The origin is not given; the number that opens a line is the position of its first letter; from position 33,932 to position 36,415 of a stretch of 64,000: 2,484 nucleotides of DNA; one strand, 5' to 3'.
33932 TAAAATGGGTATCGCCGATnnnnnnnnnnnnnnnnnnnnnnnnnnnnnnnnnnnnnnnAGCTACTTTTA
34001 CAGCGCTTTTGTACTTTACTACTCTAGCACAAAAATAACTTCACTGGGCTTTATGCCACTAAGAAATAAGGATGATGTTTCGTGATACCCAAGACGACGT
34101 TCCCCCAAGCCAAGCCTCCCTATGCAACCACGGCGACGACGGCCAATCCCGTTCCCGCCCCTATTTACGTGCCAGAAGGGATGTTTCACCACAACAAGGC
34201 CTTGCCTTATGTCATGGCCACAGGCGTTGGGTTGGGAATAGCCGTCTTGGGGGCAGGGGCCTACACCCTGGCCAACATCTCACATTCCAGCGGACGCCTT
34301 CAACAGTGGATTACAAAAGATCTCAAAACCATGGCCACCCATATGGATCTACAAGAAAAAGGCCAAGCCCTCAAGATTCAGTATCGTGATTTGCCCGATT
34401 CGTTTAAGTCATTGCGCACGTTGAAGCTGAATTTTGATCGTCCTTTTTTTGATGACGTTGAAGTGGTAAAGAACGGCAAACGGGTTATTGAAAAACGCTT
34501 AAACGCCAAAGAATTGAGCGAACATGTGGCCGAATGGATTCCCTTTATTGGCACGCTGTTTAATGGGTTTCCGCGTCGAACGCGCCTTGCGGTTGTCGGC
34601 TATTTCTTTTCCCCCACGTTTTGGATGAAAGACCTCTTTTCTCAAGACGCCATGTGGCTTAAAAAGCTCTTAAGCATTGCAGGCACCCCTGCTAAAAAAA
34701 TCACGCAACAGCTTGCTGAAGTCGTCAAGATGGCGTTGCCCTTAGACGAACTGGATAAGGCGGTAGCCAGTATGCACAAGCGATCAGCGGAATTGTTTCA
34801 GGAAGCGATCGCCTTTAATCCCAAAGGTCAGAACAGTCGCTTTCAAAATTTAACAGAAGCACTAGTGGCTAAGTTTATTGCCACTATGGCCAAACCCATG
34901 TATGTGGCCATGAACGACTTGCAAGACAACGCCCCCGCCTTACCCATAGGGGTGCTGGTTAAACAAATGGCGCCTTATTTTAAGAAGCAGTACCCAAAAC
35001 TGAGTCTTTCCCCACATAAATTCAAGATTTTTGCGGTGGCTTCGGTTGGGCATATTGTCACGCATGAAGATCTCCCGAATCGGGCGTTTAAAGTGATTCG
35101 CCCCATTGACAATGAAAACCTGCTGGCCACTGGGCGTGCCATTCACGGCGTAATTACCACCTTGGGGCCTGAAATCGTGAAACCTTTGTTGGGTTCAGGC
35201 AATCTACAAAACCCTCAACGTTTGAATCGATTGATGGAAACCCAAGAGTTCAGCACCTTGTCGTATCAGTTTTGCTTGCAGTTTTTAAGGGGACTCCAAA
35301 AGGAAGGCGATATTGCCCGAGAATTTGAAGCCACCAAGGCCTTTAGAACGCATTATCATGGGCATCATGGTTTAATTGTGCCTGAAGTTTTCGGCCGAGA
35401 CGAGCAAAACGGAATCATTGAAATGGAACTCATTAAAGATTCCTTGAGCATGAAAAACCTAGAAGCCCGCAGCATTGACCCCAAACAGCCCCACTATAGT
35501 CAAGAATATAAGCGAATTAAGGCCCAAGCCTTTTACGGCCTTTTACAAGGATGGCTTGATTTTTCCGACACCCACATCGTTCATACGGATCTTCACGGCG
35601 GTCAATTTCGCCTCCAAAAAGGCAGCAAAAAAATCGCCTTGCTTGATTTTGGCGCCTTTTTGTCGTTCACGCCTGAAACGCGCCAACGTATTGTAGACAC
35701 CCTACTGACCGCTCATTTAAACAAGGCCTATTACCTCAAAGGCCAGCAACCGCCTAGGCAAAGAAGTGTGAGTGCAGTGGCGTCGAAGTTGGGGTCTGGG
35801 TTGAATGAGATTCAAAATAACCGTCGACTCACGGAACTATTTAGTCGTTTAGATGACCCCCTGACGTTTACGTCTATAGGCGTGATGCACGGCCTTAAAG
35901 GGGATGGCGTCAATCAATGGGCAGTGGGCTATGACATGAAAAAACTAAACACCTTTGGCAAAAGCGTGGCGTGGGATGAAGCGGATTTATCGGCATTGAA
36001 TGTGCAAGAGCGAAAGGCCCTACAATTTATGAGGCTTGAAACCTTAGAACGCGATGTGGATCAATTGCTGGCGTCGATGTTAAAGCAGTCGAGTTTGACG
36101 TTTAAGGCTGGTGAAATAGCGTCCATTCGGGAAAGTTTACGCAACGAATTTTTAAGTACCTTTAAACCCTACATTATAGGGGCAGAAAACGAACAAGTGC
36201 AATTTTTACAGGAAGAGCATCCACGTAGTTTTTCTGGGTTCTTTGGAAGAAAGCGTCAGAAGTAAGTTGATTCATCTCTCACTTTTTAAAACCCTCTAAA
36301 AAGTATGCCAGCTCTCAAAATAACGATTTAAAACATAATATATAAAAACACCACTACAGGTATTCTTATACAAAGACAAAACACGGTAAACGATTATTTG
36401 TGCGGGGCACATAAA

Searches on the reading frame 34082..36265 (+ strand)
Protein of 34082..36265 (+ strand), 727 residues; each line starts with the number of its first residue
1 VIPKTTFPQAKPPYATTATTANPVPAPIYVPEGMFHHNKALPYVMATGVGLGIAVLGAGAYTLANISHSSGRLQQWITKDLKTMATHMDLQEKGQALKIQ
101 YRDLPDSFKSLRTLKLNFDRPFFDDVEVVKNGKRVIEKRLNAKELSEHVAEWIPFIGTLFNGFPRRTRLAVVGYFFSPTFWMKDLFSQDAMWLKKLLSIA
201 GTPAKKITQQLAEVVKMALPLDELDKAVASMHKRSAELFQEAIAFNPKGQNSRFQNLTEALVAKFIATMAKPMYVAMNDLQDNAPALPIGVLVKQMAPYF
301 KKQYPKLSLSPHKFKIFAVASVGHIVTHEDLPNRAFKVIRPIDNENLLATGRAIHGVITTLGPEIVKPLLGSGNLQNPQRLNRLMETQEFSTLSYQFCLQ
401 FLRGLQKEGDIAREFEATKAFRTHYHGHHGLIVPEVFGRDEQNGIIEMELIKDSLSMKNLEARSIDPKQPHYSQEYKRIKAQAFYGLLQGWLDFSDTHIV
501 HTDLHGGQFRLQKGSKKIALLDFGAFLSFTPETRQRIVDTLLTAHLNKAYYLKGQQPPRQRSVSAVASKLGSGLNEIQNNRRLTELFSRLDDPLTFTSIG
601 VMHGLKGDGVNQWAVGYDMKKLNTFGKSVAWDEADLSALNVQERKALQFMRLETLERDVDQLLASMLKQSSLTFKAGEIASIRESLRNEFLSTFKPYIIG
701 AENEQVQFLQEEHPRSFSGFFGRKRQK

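Call 56: search_protein_families(library=pfam, proteins=[window:34082-36265:+], max_evalue=0.00001)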
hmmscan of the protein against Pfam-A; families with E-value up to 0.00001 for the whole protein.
window:34082-36265:+ (727 aa): 1 family
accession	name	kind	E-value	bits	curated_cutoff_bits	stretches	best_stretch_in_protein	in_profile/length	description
PF03109.22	ABC1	-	1.6e-11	44.2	22.9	1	397-544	96-232/244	ABC1 atypical kinase-like domain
